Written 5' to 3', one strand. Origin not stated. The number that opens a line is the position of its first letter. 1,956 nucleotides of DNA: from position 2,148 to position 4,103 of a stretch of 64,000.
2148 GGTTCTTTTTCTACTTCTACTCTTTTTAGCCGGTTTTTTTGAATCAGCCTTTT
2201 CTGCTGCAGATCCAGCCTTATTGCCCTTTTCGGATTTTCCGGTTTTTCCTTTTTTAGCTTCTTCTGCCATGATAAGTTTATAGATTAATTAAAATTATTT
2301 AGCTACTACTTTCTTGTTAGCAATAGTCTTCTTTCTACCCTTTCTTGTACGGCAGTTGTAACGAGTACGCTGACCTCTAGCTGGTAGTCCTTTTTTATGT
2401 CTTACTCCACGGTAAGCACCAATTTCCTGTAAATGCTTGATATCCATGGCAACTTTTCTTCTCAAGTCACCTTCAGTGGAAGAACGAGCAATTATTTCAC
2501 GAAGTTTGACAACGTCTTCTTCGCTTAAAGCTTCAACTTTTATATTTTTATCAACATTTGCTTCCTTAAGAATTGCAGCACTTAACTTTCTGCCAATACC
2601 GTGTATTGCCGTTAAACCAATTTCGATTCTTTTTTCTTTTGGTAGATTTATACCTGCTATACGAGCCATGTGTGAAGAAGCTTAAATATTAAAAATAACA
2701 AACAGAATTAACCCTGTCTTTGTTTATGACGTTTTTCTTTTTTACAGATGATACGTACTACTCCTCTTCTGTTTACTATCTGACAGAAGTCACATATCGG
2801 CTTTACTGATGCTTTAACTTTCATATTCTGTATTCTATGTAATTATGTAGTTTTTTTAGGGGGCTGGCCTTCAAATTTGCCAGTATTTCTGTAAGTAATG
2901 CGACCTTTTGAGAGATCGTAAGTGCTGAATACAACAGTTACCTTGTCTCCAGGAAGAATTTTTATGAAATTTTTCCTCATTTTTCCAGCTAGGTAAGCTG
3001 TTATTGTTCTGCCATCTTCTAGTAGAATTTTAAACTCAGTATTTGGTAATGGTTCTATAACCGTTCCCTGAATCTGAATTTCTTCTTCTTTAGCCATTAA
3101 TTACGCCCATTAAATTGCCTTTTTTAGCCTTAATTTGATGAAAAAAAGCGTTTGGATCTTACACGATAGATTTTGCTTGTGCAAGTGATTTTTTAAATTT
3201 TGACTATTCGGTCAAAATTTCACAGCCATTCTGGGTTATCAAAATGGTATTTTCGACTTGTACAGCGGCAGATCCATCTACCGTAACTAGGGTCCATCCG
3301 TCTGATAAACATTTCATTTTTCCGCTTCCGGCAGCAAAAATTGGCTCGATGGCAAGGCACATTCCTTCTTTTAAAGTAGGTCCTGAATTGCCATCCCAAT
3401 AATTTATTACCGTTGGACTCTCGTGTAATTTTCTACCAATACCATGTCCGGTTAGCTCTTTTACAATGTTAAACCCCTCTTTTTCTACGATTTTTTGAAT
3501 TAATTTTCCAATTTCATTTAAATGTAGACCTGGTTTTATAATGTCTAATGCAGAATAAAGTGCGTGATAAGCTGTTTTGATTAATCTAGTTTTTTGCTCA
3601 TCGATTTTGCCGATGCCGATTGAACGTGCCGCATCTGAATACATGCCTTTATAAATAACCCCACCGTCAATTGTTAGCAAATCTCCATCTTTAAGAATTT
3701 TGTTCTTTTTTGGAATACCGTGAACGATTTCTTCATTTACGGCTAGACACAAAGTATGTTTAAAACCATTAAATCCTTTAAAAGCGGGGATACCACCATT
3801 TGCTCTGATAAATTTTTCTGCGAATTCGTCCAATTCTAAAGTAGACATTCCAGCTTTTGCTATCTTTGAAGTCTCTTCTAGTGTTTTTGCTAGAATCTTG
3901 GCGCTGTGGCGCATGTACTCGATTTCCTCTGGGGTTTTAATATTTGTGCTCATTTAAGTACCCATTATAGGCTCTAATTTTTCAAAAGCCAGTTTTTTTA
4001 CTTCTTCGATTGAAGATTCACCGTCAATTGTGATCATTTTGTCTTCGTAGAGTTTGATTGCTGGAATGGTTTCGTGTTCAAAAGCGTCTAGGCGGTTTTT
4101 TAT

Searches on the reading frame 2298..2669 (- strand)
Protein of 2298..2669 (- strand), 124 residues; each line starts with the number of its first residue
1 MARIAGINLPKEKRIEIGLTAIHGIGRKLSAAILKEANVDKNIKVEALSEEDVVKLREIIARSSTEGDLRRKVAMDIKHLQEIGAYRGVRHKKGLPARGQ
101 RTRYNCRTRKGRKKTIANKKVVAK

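Call 95: search_protein_families(library=pfam, proteins=[window:2298-2669:-], max_evalue=0.01)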
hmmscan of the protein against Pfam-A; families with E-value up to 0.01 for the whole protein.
window:2298-2669:- (124 aa): 1 family
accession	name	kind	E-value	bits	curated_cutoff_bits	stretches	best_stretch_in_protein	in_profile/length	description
PF00416.27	Ribosomal_S13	-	1.9e-30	106.3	31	1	3-108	1-128/128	Ribosomal protein S13/S18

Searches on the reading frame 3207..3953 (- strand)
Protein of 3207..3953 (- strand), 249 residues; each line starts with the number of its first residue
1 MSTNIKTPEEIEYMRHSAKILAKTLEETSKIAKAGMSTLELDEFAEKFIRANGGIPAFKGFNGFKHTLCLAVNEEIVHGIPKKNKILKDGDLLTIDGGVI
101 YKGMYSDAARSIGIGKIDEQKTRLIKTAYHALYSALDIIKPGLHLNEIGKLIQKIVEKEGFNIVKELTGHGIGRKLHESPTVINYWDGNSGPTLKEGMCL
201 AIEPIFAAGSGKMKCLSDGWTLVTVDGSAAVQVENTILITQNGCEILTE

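Call 95: search_protein_families(library=pfam, proteins=[window:3207-3953:-], max_evalue=0.01)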
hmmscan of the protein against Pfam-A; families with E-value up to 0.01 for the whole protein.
window:3207-3953:- (249 aa): 1 family
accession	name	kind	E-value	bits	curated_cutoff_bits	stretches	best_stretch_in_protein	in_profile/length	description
PF00557.29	Peptidase_M24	-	6.3e-48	163.7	23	1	12-241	1-208/208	Metallopeptidase family M24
